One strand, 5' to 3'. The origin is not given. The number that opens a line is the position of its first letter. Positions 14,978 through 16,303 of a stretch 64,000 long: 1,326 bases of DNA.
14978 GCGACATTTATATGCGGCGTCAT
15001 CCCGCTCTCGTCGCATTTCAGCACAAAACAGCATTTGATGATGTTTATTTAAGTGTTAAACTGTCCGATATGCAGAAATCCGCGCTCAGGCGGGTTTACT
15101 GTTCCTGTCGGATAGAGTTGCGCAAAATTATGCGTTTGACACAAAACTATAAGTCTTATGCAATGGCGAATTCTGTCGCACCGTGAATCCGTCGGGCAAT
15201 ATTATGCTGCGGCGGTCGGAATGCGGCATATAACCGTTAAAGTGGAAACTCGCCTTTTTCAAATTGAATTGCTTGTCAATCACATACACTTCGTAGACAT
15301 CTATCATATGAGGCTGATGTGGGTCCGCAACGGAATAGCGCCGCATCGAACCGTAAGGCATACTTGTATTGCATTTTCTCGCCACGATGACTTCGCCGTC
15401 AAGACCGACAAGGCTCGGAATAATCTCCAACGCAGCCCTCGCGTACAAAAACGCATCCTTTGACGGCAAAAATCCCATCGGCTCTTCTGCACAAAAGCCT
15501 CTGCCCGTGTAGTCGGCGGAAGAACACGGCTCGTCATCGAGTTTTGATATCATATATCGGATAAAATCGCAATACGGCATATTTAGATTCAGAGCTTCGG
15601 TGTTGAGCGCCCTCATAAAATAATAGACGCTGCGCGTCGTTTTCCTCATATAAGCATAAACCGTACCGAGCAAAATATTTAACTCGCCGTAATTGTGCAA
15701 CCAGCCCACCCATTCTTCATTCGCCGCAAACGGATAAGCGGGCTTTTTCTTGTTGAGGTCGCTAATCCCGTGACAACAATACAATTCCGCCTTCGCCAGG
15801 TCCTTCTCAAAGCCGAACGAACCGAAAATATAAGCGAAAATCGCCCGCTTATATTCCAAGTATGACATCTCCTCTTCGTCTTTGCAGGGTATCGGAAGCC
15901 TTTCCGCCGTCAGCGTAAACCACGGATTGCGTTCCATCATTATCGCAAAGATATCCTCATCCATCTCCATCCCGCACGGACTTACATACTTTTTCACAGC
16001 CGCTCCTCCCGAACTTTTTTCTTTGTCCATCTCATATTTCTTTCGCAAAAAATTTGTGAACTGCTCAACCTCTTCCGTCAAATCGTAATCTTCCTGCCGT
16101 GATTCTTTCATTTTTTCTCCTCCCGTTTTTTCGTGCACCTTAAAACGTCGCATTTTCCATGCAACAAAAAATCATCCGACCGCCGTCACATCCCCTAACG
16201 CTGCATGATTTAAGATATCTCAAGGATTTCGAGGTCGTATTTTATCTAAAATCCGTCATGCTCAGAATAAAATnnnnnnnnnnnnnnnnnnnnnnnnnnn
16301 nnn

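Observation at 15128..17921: Co-directional three-gene cassette: vWA protein + Pro-linker/zinc-ribbon protein + 327-aa unknown protein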

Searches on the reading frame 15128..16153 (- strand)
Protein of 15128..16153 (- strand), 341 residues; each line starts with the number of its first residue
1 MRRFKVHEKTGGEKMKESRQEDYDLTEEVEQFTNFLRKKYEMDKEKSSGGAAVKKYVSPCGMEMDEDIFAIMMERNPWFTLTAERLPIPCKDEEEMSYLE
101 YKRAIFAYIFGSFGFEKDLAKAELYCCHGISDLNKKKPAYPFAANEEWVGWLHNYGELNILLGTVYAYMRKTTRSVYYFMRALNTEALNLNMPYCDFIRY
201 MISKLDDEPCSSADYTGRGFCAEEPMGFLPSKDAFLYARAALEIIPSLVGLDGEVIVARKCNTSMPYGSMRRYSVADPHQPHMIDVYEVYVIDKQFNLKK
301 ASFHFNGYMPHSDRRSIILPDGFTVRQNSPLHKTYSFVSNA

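Call 3: search_protein_families(library=pfam, proteins=[window:15128-16153:-], max_evalue=1)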
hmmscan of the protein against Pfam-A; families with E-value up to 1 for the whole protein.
window:15128-16153:- (341 aa): 1 family
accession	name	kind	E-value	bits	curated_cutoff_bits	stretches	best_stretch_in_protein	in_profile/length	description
PF10373.15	EST1_DNA_bind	-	0.056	13.4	22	1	162-185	22-45/282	Est1 DNA/RNA binding domain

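Call 4: search_protein_families(library=padloc, proteins=[window:15128-16153:-], max_evalue=1)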
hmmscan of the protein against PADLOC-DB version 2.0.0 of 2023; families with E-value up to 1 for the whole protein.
window:15128-16153:- (341 aa): 0 families

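Call 5: search_protein_families(library=ncbifam, proteins=[window:15128-16153:-], max_evalue=1)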
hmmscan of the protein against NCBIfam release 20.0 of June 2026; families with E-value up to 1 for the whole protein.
window:15128-16153:- (341 aa): 0 families

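Call 8: find_homologous_proteins(query=window:15128-16111:-)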
Query window:15128-16111:- (327 aa): 103 proteins with E <= 0.001 among 570 candidates.
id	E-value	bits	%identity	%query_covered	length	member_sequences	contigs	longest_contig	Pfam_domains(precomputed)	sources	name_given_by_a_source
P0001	2.5e-225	765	100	100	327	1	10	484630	-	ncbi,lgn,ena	-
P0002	1.4e-220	750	98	100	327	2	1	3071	-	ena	-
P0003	1.9e-220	749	97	100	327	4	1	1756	-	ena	-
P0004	6.0e-220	748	97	100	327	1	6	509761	-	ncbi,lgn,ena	-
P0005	1.1e-219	747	97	100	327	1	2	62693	-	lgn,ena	-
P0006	3.9e-219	745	97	100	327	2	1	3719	-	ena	-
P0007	6.3e-219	744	97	100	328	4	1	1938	-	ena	-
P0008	2.9e-218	742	97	100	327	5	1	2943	-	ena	-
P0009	5.5e-218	741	97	100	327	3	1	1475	-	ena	-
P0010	6.9e-218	741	97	100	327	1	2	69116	-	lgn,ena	-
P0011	8.1e-218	741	97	100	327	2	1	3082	-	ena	-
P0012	8.3e-218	741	97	100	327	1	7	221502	-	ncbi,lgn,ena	-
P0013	1.0e-217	740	97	100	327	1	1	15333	-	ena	-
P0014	1.4e-217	740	97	100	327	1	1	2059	-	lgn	-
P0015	1.4e-217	740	97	100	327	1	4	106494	-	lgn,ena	-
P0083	2.3e-144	499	69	99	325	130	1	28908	-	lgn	-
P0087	2.9e-81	292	50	88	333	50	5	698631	-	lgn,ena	-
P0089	9.0e-61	224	43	85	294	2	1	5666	-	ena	-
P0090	3.5e-55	206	40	85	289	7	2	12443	-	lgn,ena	-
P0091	3.6e-46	176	38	84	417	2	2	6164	-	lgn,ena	-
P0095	1.4e-44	171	38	80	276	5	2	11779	-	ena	-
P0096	1.1e-43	168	39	84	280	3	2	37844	-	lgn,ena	-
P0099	8.7e-40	155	38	75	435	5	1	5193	-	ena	-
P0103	1.4e-32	132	37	67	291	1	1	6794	-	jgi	jgi:hypothetical protein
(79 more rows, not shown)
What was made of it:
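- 15128..16111 (-): P3 (327 aa). An orphan family and the anchor gene of the system. The N-terminal half is helical and Sel1/TPR-like. The C-terminal half is a beta-rich domain with no detectable relative. 103 homologues, all from metagenomic Clostridia (call 8).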

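Call 10: find_encoding_contigs(protein=P0087, flank=8000, max_places=3)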
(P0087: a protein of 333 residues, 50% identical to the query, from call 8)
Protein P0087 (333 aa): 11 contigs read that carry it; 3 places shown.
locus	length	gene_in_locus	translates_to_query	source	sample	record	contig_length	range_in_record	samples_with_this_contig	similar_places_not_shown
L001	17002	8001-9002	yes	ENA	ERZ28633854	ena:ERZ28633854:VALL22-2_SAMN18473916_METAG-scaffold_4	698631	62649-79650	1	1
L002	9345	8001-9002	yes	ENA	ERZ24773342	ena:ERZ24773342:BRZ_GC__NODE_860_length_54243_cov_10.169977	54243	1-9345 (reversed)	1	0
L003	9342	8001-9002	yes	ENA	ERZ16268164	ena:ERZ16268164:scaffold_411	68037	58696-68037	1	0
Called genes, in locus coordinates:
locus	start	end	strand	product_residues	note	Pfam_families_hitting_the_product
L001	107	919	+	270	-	PF02311:AraC_binding, PF00165:HTH_AraC (weak), PF12833:HTH_18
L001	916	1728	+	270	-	PF04909:Amidohydro_2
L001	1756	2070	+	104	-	PF01035:DNA_binding_1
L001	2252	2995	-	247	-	-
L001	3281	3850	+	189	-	-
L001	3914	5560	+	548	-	PF01979:Amidohydro_1, PF07969:Amidohydro_3 (faint), PF13382:Adenine_deam_C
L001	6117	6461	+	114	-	-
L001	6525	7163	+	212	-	PF10138:vWA-TerF-like (faint)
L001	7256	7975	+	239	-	-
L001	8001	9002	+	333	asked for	-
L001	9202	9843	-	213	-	PF02254:TrkA_N, PF03807:F420_oxidored (faint), PF00107:ADH_zinc_N (faint), PF02080:TrkA_C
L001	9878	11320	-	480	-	PF02386:TrkH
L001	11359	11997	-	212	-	PF01741:MscL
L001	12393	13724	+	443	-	PF09515:Thia_YuaJ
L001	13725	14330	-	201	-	PF04263:TPK_catalytic, PF04265:TPK_B1_binding (weak)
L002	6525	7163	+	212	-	PF10138:vWA-TerF-like (faint)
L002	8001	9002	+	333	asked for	-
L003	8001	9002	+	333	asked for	-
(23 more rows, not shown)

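Call 11: find_encoding_contigs(protein=P0096, flank=8000, max_places=3)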
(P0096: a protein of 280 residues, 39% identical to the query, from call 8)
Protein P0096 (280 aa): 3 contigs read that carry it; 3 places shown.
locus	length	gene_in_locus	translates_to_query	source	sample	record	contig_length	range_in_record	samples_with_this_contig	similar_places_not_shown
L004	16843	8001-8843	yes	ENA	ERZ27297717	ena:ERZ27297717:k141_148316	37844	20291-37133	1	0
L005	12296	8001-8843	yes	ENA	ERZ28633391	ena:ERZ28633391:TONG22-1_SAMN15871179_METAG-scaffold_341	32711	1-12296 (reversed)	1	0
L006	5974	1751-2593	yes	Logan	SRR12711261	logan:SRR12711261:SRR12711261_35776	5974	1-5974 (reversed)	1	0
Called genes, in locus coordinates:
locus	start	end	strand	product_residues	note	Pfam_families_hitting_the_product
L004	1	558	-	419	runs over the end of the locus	PF10994:DUF2817, PF24827:AstE_AspA_cat (faint)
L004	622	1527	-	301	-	PF02311:AraC_binding, PF07883:Cupin_2 (weak), PF12833:HTH_18, PF00165:HTH_AraC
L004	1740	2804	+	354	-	PF01408:GFO_IDH_MocA, PF22725:GFO_IDH_MocA_C3, PF02894:GFO_IDH_MocA_C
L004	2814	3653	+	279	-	-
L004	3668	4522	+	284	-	PF01261:AP_endonuc_2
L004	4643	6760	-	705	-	-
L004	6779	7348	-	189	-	-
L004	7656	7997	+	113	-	-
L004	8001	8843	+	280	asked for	-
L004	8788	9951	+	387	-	-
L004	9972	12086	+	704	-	PF17128:DUF5107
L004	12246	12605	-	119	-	-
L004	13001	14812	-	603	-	PF03176:MMPL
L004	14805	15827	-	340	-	PF03176:MMPL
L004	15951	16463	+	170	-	-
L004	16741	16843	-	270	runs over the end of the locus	?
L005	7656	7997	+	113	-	-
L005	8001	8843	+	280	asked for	-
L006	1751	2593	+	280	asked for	-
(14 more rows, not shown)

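Call 12: find_encoding_contigs(protein=P0083, flank=8000, max_places=3)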
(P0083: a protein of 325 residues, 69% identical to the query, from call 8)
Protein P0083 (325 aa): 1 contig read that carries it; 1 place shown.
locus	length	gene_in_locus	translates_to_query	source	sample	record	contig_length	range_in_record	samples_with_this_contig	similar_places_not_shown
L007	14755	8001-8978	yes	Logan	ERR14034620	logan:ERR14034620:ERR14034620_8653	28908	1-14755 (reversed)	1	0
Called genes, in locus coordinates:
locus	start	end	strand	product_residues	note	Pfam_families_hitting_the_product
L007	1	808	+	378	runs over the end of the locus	PF00248:Aldo_ket_red, PF13746:Fer4_18 (faint), PF13183:Fer4_8 (faint), PF14691:Fer4_20 (faint), PF14697:Fer4_21 (faint), PF12838:Fer4_7 (weak), PF13187:Fer4_9, PF13534:Fer4_17 (weak), +1 more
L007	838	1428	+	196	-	PF12822:ECF_trnsprt (weak)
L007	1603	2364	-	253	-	-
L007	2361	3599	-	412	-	PF04389:Peptidase_M28, PF01546:Peptidase_M20 (weak)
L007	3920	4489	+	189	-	PF00440:TetR_N (weak)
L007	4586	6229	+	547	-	PF01979:Amidohydro_1, PF07969:Amidohydro_3 (faint), PF13382:Adenine_deam_C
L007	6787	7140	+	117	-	-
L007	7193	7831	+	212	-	PF10138:vWA-TerF-like (weak)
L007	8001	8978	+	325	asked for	-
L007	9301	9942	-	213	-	PF02254:TrkA_N, PF03807:F420_oxidored (faint), PF02080:TrkA_C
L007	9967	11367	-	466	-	PF02386:TrkH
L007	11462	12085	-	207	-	PF01741:MscL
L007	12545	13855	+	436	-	PF12822:ECF_trnsprt (faint), PF09515:Thia_YuaJ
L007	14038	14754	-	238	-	?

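Call 15: find_related_loci(query=A1, collection=genome_contigs, flank=8000)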
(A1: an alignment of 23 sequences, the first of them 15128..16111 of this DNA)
Query A1 (327 aa) in genome_contigs; peptide patterns used: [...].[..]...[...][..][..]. (x = any residue, [..] = any of these).
5 stretches matched a pattern; 3 encode a relative of the query (tblastn E <= 1e-3); 3 distinct loci.
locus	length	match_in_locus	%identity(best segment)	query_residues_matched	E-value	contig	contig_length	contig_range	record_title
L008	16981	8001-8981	80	1-327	0e+0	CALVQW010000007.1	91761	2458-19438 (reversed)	MAG: uncultured Clostridia bacterium isolate BRZ_MP__bin75 genome assembly, contig: BRZ_MP__NODE_306_length_91761_cov_29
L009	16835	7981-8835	51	39-323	2e-82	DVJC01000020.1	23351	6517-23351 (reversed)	MAG TPA_asm: Candidatus Limadaptatus stercoravium isolate CHK154-227 CHK154__C47114_L23351_ERR2241939, whole genome shot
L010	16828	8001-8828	36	49-312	5e-46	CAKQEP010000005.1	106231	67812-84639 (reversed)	MAG: uncultured Clostridia bacterium isolate REFINED_METABAT215_TOP10_CONTIGS_1500_ASSEMBLY_K77_MERGED__Hadza_MoBio_hadz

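Call 26: predict_structure(alignment_id=A1)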
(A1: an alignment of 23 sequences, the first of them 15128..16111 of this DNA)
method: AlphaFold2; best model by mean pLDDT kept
length: 327 residues; sequences in the alignment: 23
mean_pLDDT: 84.5   pTM: 0.83
mean pLDDT of the five models: 84.5, 82.9, 82.4, 81.6, 81.2
residues with pLDDT >= 90: 184; 70-90: 86; 50-70: 37; < 50: 20
segments of 3 or more residues with pLDDT < 50: 1-11, 32-38
pLDDT, mean of each block of 10 residues (from residue 1): 39 57 58 45 76 87 68 75 85 88 95 94 80 89 97 98 96 86 94 95 96 94 92 94 80 88 94 97 98 95 96 88 76
secondary structure, 60 per line:
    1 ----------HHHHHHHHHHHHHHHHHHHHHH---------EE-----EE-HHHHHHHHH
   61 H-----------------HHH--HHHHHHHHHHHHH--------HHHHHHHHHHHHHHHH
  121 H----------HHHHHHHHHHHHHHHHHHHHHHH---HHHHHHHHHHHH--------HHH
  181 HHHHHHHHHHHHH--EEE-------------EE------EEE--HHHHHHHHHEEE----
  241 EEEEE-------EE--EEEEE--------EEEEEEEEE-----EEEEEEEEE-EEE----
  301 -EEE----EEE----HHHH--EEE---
elements in order: H11-32 H52-61 H84-96 H105-121 H132-154 H158-169 H178-193 E196-198 E220-222 H225-233 E234-236 E241-245 E257-261 E270-278 E284-292 E294-296 E302-304 E309-311 H316-319 E322-324
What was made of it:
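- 15128..16111 (-): AF2 model with pLDDT 84.5 and pTM 0.83 (call 26).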

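Call 31: fold_search(model_id=the predicted structure, library=pdb)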
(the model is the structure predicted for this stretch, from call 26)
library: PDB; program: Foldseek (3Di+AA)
matches with E <= 10: 555; with E <= 0.001: 0
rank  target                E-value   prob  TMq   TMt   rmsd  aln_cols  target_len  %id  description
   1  7csr_A                1.9e-01  0.04  0.10  0.09  17.6       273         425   10  Structure of Ephexin4 R676L (released 2021-02-24)
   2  9nsx                  3.5e-01  0.04  0.10  0.13  19.7       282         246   10  OXA-23-NA-1-157, 3 minute soak (released 2025-08-06)
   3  9nsw                  3.5e-01  0.04  0.10  0.13  19.6       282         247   10  apo-OXA-23, pH 7.5 (released 2025-08-06)
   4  6cbx_B                3.9e-01  0.08  0.12  0.09  14.7       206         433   10  Crystal structure of human SET and MYND Domain Containing protein 2 with MTF1497 (released 2018-03-14)
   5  6ncl_a5               5.2e-01  0.07  0.10  0.15  18.5       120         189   18  Near-atomic structure of icosahedrally averaged PBCV-1 capsid (released 2019-01-30)
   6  8ebf                  5.5e-01  0.77  0.25  0.14   7.6       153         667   16  C-terminal (TPR) domain of LIC11990 from Leptospira interrogans (released 2022-09-21)
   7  4gpk_H                5.8e-01  0.35  0.23  0.22  11.8       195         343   13  Crystal structure of NprR in complex with its cognate peptide NprX (released 2013-07-03)
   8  9avc_B                6.2e-01  0.60  0.22  0.58   5.0       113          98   13  Fis1 Structure Y38E mutation (released 2025-05-21)
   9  4oh0                  6.2e-01  0.03  0.11  0.13  17.4       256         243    8  Crystal structure of OXA-58 carbapenemase (released 2014-02-26)
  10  9ave                  6.5e-01  0.47  0.17  0.44   4.7        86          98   14  Mitochondrial fission 1 protein Fis1 T34E mutation (released 2025-05-21)
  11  6h1v_A                6.5e-01  0.15  0.09  0.03   7.2        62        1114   18  The crystal structure of Pol2CORE in complex with DNA and an incoming nucleotide, carrying an Fe-S cluster (released 2019-04-24)
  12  6p29_A                6.5e-01  0.13  0.11  0.20  11.8       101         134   13  N-demethylindolmycin synthase (PluN2) in complex with N-demethylindolmycin (released 2019-08-07)
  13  5wi3_B                6.5e-01  0.03  0.10  0.13  18.8       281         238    8  Structure of Acinetobacter baumannii carbapenemase OXA-239 K82D bound to cefotaxime (released 2017-12-27)
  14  3rkv                  6.9e-01  0.54  0.20  0.41   9.6       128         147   11  C-terminal domain of protein C56C10.10, a putative peptidylprolyl isomerase, from Caenorhabditis elegans (released 2011-05-04)
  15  8b67_A                6.9e-01  0.12  0.10  0.04   9.1        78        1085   15  The crystal structure of M644G variant of DNA Pol Epsilon containing CTP in the polymerase active site (released 2023-10-25)
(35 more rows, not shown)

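Call 41: search_protein_families(library=phrogs, proteins=[window:15128-16111:-], max_evalue=0.01)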
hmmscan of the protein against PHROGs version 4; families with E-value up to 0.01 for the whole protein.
window:15128-16111:- (327 aa): 0 families

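Call 43: find_encoding_contigs(protein=P0090, flank=6000, max_places=2)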
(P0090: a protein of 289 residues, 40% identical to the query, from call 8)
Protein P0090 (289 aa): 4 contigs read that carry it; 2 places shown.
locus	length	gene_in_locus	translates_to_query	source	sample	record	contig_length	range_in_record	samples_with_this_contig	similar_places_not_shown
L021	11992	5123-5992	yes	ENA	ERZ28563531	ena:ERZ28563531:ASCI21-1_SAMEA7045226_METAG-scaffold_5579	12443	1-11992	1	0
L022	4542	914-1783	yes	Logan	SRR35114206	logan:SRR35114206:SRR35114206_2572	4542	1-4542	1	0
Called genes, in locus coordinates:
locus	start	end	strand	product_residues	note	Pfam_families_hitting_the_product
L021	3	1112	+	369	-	?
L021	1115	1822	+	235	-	PF13353:Fer4_12, PF04055:Radical_SAM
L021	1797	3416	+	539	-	PF00370:FGGY_N, PF02782:FGGY_C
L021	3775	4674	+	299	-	PF00561:Abhydrolase_1, PF12146:Hydrolase_4, PF00326:Peptidase_S9 (faint)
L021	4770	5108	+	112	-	-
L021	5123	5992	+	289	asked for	-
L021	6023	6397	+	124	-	-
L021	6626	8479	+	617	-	PF13589:HATPase_c_3, PF02518:HATPase_c, PF00183:HSP90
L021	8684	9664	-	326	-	PF08240:ADH_N, PF00107:ADH_zinc_N, PF13602:ADH_zinc_N_2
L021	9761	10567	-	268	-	PF02311:AraC_binding (weak), PF00165:HTH_AraC, PF12833:HTH_18, PF00165:HTH_AraC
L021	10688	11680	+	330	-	PF01370:Epimerase (weak), PF04321:RmlD_sub_bind (faint), PF05368:NmrA (faint), PF13460:NAD_binding_10 (weak)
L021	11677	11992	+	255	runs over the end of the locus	?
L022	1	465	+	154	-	?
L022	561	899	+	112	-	-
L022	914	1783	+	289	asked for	-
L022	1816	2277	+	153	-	-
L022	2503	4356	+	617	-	PF13589:HATPase_c_3, PF02518:HATPase_c, PF00183:HSP90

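Call 44: find_encoding_contigs(protein=P0095, flank=6000, max_places=2)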
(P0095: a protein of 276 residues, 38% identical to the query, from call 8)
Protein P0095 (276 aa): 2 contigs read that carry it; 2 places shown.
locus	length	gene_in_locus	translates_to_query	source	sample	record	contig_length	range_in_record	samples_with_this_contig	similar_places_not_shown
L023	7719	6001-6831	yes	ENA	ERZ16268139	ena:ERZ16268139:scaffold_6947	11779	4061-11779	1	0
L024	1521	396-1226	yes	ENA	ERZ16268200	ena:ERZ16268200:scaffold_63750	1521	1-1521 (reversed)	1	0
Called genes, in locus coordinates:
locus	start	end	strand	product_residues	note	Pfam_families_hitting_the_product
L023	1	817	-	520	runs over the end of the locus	PF00528:BPD_transp_1, PF04069:OpuAC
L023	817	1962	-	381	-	PF02463:SMC_N (weak), PF00005:ABC_tran, PF13304:AAA_21 (faint), PF00571:CBS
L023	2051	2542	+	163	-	PF03167:UDG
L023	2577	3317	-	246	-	PF00106:adh_short, PF08659:KR, PF23441:SDR, PF13561:adh_short_C2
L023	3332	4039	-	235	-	PF09997:DUF2238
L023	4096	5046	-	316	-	PF00005:ABC_tran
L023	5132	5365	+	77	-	-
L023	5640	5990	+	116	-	-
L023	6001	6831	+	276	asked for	-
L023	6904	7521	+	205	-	-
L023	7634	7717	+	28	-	?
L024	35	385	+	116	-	-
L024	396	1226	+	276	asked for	-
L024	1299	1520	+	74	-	?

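Call 45: find_encoding_contigs(protein=P0091, flank=6000, max_places=2)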
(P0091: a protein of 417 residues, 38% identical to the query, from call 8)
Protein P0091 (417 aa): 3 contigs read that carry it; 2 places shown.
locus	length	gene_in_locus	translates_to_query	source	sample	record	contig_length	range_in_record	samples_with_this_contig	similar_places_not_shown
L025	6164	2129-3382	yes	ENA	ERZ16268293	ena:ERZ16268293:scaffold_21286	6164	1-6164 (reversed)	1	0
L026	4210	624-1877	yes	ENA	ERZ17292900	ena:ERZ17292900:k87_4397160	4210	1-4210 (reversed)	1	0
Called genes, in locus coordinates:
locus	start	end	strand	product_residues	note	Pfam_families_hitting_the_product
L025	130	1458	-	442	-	PF05496:RuvB_N, PF00004:AAA, PF07724:AAA_2 (weak), PF07728:AAA_5 (weak), PF13173:AAA_14 (weak), PF20720:nSTAND3 (weak), PF16193:AAA_assoc_2, PF12002:MgsA_C, +1 more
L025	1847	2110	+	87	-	PF08279:HTH_11 (faint)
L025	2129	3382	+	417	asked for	-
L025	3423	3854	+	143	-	-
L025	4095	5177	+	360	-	PF00535:Glycos_transf_2, PF12895:ANAPC3 (faint), PF00515:TPR_1 (faint), PF07719:TPR_2 (faint), PF13181:TPR_8 (faint)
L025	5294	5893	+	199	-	-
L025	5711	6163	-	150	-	?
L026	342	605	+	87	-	PF08279:HTH_11 (faint)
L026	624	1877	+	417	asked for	-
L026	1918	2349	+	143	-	-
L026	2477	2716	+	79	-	-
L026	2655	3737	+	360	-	PF00535:Glycos_transf_2, PF12895:ANAPC3 (faint), PF00515:TPR_1 (faint), PF07719:TPR_2 (faint), PF13181:TPR_8 (faint)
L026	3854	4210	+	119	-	?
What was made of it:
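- On Type II toxin-antitoxin pair: Tight HTH-P3 spacing occurs in other loci (calls 11, 43-45), but toxicity cannot be computed.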

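Call 58: search_dna_similar(query=window:15128-16111:-, collection=plasmids, mode=protein, max_rows=25, max_evalue=0.01)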
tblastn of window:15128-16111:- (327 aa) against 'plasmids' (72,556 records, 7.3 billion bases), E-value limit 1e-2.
No match.
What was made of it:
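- P3 has no match in the plasmid collection (call 58).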

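Call 59: find_encoding_contigs(protein=P0103, flank=6000, max_places=2)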
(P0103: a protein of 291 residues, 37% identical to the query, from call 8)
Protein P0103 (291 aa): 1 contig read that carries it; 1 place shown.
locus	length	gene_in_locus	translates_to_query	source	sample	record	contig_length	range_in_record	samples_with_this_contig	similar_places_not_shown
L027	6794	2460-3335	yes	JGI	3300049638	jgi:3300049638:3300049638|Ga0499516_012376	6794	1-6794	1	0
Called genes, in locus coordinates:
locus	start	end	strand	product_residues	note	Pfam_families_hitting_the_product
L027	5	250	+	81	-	-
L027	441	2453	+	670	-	-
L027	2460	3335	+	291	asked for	-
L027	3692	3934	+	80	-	PF02604:PhdYeFM_antitox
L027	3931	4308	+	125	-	PF02661:Fic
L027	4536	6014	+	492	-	PF02463:SMC_N (faint), PF13555:AAA_29 (faint), PF00005:ABC_tran, PF00350:Dynamin_N (faint), PF13304:AAA_21 (weak), PF00005:ABC_tran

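Call 60: find_encoding_contigs(protein=P0089, flank=6000, max_places=2)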
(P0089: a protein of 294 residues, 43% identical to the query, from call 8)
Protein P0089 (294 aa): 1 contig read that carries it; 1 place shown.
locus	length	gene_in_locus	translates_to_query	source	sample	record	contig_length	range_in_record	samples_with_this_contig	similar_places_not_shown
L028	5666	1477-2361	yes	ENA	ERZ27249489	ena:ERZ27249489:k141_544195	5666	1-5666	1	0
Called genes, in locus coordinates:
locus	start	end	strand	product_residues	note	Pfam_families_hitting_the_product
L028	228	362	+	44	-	-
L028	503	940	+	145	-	-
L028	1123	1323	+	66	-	-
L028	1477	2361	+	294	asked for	-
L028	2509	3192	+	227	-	PF02182:SAD_SRA (faint), PF26348:SRA_ScoMcrA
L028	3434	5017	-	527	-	PF00239:Resolvase, PF07508:Recombinase, PF13408:Zn_ribbon_recom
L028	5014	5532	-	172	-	PF00239:Resolvase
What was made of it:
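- One P3 locus lies beside a Phd-Fic pair and another beside recombinases (calls 59, 60).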
